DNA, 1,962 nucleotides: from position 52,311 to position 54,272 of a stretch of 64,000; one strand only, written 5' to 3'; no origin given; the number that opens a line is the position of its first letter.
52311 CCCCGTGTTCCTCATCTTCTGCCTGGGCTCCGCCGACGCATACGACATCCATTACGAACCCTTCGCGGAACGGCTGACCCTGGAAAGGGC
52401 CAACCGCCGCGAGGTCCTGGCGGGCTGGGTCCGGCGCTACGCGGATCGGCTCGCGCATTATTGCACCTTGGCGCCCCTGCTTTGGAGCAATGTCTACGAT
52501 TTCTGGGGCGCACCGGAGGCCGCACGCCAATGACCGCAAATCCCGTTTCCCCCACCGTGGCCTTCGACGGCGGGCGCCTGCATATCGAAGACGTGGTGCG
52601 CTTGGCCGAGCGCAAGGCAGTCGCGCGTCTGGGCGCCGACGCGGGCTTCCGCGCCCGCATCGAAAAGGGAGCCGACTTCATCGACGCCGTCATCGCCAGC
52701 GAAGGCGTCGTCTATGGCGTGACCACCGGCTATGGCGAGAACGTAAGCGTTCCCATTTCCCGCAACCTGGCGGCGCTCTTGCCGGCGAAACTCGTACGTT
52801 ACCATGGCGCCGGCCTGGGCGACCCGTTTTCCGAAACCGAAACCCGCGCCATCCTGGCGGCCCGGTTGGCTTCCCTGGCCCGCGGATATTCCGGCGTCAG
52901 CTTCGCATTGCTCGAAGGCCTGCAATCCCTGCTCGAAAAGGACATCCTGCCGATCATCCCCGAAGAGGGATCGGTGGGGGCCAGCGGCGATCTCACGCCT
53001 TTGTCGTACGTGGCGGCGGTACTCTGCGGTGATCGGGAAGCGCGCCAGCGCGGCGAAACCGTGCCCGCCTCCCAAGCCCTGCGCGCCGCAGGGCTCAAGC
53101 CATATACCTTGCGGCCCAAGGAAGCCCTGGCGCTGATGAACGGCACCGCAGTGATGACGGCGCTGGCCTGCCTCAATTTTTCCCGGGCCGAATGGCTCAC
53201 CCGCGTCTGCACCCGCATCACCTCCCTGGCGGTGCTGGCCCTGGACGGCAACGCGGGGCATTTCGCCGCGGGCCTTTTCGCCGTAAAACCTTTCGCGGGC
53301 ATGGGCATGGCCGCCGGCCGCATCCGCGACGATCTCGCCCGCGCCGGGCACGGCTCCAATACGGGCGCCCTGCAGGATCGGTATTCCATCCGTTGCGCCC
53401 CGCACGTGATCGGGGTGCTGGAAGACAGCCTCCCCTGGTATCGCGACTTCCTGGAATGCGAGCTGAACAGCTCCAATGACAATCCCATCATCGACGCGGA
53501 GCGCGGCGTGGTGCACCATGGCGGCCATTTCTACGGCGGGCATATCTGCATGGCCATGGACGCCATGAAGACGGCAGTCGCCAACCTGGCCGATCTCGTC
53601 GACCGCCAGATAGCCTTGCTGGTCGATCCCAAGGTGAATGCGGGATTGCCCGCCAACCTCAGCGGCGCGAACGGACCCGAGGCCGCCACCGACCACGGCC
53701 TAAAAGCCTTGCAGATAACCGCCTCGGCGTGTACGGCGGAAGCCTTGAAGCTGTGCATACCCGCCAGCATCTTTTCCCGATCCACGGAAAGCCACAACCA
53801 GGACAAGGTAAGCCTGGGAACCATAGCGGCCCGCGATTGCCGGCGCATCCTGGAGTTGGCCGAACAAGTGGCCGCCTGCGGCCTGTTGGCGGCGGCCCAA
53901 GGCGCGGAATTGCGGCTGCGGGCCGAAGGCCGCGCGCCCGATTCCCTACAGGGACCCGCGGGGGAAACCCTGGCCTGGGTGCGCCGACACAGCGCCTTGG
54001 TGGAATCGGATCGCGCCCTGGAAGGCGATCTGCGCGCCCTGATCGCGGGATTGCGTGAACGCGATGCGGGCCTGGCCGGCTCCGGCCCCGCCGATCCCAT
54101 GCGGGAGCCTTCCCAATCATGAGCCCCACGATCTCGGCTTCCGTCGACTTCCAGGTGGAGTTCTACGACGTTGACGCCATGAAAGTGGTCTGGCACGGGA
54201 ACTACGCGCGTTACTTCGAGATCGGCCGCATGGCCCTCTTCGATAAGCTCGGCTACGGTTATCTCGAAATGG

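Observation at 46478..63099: ~16.6 kb aryl-polyene (flexirubin/xanthomonadin-type) biosynthetic cluster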

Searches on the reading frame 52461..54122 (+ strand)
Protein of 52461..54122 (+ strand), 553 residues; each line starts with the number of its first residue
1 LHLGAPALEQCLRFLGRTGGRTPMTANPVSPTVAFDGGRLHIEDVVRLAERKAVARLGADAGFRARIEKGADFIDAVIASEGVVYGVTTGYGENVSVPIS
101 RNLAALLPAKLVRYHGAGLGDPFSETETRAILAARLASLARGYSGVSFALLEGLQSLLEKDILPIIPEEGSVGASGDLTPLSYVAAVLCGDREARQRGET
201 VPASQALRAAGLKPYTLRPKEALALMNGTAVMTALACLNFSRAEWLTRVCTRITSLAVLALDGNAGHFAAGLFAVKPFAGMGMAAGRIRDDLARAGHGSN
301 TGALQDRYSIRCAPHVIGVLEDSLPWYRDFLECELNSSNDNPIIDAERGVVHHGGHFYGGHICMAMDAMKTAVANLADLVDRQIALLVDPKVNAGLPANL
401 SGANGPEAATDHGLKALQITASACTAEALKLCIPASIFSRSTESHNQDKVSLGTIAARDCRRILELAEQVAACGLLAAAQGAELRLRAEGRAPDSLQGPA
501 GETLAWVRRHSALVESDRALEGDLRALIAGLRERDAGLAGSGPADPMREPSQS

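Call 3: search_protein_families(library=pfam, proteins=[window:52461-54122:+], max_evalue=0.01)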
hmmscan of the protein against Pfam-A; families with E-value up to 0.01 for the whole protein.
window:52461-54122:+ (553 aa): 1 family
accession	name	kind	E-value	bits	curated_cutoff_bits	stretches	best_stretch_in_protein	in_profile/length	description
PF00221.24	Lyase_aromatic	-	1.9e-151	505.3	27.3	1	40-489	1-451/466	Aromatic amino acid lyase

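Call 5: search_protein_families(library=ncbifam, proteins=[window:52461-54122:+], max_evalue=0.001)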
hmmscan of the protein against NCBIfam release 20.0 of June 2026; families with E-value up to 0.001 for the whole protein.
window:52461-54122:+ (553 aa): 8 families
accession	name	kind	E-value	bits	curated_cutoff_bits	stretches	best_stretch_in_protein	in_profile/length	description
NF041222.1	BagA_FevW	exception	7.9e-122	407.5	1000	2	301-528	287-511/529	bagremycin/ferroverdin biosynthesis tyrosine ammonia-lyase BagA/FevW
TIGR01225.1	hutH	equivalog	1.9e-118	396.2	539.15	1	34-529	2-487/506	histidine ammonia-lyase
NF006871.0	PRK09367.1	subfamily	4.9e-117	391.7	524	1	32-533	3-494/505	histidine ammonia-lyase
TIGR03832.1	Tyr_2_3_mutase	equivalog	4.6e-94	315.7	501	1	35-527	1-503/507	tyrosine 2,3-aminomutase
TIGR04475.1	Phe_D_beta_mut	equivalog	2.2e-93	313.7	800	1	39-487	9-471/510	phenylalanine aminomutase (D-beta-phenylalanine forming)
NF053541.1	FlxA_rubin_TAL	equivalog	4.6e-86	289.2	700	1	60-485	19-455/498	flexirubin biosynthesis tyrosine ammonia-lyase FlxA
TIGR01226.1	phe_am_lyase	equivalog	3.8e-83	280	519.15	1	30-485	30-501/680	phenylalanine ammonia-lyase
TIGR04473.1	taxol_Phe_23mut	exception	7.9e-57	192.9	1250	1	41-487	36-499/687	phenylalanine aminomutase (L-beta-phenylalanine forming)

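Call 8: search_solved_structures(query=window:52530-54122:+, show_alignments=4, max_evalue=1e-20)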
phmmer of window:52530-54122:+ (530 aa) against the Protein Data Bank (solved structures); distinct sequences matched with E-value up to 1e-20: 39.
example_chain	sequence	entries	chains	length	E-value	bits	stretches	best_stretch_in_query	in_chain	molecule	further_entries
2rjr_A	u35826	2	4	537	6.7e-70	239.4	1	10-502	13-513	Tyrosine aminomutase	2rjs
2ohy_A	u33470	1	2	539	6.9e-70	239.4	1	10-502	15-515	Tyrosine aminomutase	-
2qve_A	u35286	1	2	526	1.3e-69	238.4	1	10-502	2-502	Tyrosine Aminomutase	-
3kdz_A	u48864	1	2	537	2.4e-69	237.6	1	10-502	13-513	Histidine ammonia-lyase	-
3kdy_A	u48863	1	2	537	6.1e-69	236.2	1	10-502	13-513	Histidine ammonia-lyase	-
2o78_A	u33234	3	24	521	1e-68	235.5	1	24-509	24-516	Putative histidine ammonia-lyase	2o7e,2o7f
2o6y_A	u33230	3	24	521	1.4e-68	235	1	24-509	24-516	Putative histidine ammonia-lyase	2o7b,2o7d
3unv_A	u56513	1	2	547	1.2e-65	225.3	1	17-463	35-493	AdmH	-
7tqr_A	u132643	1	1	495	2.5e-65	224.3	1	10-461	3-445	Probable histidine ammonia-lyase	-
1gkm_B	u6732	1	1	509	9.3e-63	215.8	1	28-474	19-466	Histidine ammonia-lyase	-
1gkj_A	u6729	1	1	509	3.2e-62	214.1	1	28-474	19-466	HISTIDINE AMMONIA-LYASE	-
2nyn_A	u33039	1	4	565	4.4e-62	213.6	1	8-487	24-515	Phenylalanine/histidine ammonia-lyase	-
3czo_A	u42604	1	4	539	7.9e-62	212.8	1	14-487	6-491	Histidine ammonia-lyase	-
1gk3_A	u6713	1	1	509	1.6e-61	211.8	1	28-474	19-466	HISTIDINE AMMONIA-LYASE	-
1eb4_A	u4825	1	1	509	1.8e-61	211.6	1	28-474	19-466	HISTIDINE AMMONIA-LYASE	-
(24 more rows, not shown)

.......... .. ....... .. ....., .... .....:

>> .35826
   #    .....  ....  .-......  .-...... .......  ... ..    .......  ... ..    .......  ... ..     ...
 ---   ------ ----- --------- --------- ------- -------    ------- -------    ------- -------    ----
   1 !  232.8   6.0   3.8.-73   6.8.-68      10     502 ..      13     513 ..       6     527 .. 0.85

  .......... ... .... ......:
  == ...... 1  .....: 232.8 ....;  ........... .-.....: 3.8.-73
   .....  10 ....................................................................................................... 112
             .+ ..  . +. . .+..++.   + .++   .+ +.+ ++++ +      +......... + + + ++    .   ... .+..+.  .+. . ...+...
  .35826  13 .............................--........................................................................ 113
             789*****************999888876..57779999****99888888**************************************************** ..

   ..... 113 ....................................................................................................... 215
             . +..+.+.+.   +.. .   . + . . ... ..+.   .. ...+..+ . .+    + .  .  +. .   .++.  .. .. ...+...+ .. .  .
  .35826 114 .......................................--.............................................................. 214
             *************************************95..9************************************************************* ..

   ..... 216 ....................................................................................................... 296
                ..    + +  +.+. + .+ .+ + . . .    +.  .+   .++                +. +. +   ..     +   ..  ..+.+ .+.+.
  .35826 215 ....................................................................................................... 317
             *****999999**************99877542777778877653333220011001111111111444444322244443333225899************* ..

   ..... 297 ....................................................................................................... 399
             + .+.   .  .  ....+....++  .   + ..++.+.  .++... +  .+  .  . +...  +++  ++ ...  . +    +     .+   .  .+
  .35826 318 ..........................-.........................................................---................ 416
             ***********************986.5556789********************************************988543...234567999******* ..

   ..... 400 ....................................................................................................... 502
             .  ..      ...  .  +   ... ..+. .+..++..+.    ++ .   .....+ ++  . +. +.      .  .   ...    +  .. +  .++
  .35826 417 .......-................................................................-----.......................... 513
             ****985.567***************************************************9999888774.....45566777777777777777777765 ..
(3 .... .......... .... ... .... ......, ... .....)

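Call 10: find_homologous_proteins(query=window:52530-54122:+, max_evalue=1e-30)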
Query window:52530-54122:+ (530 aa): 8000 proteins with E <= 1e-30 among 8000 candidates; the best 120 are listed.
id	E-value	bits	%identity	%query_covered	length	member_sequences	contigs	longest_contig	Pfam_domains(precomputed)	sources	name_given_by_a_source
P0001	0.0e+0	1158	100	100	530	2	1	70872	PF00221.25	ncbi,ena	-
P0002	4.1e-289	977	86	98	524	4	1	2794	PF00221.25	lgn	-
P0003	1.1e-256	870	80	95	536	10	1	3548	PF00221.25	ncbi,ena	-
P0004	7.7e-256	868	78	95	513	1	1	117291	PF00221.25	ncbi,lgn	-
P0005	3.9e-255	865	77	96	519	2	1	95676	PF00221.25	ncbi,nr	ncbi:MAG: aromatic amino acid lyase family protein [Fibrobacteres bacterium]|nr:aromatic amino acid 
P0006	4.6e-254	862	78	95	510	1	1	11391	PF00221.25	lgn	-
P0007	5.4e-254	862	77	95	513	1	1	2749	PF00221.25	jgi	jgi:histidine ammonia-lyase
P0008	6.2e-254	861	78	96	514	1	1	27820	PF00221.25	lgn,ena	-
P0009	1.9e-250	850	76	96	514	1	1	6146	PF00221.25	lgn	-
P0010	1.9e-243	827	73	95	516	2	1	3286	PF00221.25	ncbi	-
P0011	1.4e-242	824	75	95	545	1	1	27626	PF00221.25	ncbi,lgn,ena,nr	ncbi:MAG TPA: aromatic amino acid ammonia-lyase [Fibrobacteria bacterium]|nr:aromatic amino acid amm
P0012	1.9e-238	810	59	85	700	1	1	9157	PF00221.25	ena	-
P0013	5.7e-238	809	72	97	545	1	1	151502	PF00221.25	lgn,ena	-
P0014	2.9e-230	783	72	98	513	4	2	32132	PF00221.25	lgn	-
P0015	1.7e-221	754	71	96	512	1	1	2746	PF00221.25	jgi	jgi:histidine ammonia-lyase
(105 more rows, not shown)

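Call 11: find_encoding_contigs(protein=P0001, flank=10000, max_places=3)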
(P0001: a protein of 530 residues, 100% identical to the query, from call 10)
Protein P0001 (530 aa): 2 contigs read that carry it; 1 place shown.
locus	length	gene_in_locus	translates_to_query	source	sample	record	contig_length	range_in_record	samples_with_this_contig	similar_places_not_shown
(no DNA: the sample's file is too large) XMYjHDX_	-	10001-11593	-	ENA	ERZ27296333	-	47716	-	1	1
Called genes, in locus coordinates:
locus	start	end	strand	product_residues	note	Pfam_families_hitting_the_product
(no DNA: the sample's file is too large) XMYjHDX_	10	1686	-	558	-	PF20957:GxGYxYP_N_2nd, PF20958:GxGYxYP_N_3rd, PF14323:GxGYxYP_C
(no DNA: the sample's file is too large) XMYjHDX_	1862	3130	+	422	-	PF07995:GSDH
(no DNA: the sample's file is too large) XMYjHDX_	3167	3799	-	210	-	PF00440:TetR_N, PF13305:TetR_C_33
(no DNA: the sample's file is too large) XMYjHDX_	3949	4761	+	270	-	PF13723:Ketoacyl-synt_2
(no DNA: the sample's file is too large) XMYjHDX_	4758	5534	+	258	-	PF01553:Acyltransferase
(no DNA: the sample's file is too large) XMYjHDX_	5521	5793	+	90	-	PF00550:PP-binding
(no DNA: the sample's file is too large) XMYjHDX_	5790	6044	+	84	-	PF00550:PP-binding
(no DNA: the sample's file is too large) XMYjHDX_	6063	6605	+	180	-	-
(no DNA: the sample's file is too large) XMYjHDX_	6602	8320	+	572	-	PF00501:AMP-binding, PF22818:ApeI-like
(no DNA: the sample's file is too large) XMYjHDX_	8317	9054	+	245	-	PF00535:Glycos_transf_2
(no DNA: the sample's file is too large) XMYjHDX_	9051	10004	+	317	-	PF03279:Lip_A_acyltrans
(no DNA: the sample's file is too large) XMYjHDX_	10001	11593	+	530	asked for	PF00221:Lyase_aromatic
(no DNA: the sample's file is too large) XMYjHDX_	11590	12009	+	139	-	PF01643:Acyl-ACP_TE (weak), PF13279:4HBT_2, PF03061:4HBT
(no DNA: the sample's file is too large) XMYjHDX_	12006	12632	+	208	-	PF19574:LolA_3, PF03548:LolA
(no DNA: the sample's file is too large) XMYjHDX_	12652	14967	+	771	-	PF03176:MMPL (weak)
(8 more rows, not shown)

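Call 12: find_related_loci(query=window:52530-54122:+, collection=genome_contigs, flank=10000)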
Query window:52530-54122:+ (530 aa) in genome_contigs; peptide patterns used: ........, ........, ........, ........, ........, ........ (x = any residue, [..] = any of these).
598 stretches matched a pattern (row limit reached: there are more); 412 encode a relative of the query (tblastn E <= 1e-3); the best 80 are kept; 80 distinct loci.
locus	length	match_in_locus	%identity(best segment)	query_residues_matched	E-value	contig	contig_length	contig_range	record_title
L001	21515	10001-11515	78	9-513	0e+0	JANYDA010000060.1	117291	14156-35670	MAG: Fibrobacteria bacterium isolate 336R_metabinner_36 336R_k141_2454593, whole genome shotgun sequence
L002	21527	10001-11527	77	9-517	0e+0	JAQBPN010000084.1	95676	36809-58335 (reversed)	MAG: Fibrobacteres bacterium isolate RYN_348 scaffold_5446972, whole genome shotgun sequence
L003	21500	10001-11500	68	10-511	0e+0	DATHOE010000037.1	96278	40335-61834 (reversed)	MAG TPA_asm: bacterium isolate SMAG_U12676 k141_2851541, whole genome shotgun sequence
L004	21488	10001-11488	58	7-502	0e+0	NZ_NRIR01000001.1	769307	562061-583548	Paraferrimonas sedimenticola strain NBRC 101628 NODE_1_length_769307_cov_242.511, whole genome shotgun sequence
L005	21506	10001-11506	57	9-508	3e-180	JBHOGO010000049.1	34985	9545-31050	Bacterium sp. HQB-150 NODE_49_length_34985_cov_75.605076, whole genome shotgun sequence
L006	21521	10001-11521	55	1-509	2e-177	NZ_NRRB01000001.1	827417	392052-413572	Paraferrimonas haliotis strain AFRC7-2-1 NODE_1_length_827417_cov_298.696, whole genome shotgun sequence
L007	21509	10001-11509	57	10-512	5e-177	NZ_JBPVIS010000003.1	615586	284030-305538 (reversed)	Vibrio sp. WXL210 wxl210_ctg003, whole genome shotgun sequence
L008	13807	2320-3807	62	10-509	2e-176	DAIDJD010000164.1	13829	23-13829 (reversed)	MAG TPA_asm: candidate division FCPU426 bacterium isolate clean378 k141_162875, whole genome shotgun sequence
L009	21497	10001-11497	58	10-509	3e-175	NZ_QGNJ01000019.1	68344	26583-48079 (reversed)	Oleisolibacter albus strain NAU-10 Scaffold19, whole genome shotgun sequence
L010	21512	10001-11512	55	9-512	7e-175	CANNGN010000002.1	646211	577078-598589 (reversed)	uncultured Vibrio sp. isolate 4-972.fasta genome assembly, contig: NODE_2, whole genome shotgun sequence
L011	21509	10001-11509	55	9-511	3e-174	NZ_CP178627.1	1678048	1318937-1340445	Vibrio sp. MA40-2 chromosome 1, complete sequence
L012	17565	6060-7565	55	10-511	3e-174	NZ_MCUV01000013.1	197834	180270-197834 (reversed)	Vibrio sp. 10N.286.49.B3 10N.286.49.B3_contig_2, whole genome shotgun sequence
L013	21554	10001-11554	56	14-525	7e-174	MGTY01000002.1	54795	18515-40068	MAG: Elusimicrobia bacterium GWA2_69_24 gwa2_scaffold_1021, whole genome shotgun sequence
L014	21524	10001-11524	57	9-515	5e-172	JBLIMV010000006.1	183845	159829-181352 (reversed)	MAG: Paracoccaceae bacterium isolate 3300053785_58 Ga0535658_0000029, whole genome shotgun sequence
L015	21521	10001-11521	56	9-515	5e-172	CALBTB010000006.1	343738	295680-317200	MAG TPA_asm: uncultured Gammaproteobacteria bacterium isolate SRR7515933_bin.16_CONCOCT_v1.1_MAG genome assembly, contig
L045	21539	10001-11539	53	6-519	9e-164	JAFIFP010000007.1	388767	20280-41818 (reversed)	MAG: Idiomarina sp. isolate coassembly_bin.63 k141_87808, whole genome shotgun sequence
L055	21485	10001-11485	52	10-505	5e-162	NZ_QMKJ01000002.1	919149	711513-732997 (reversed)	Aliidiomarina sp. B3213 NODE_2_length_919149_cov_52.125099, whole genome shotgun sequence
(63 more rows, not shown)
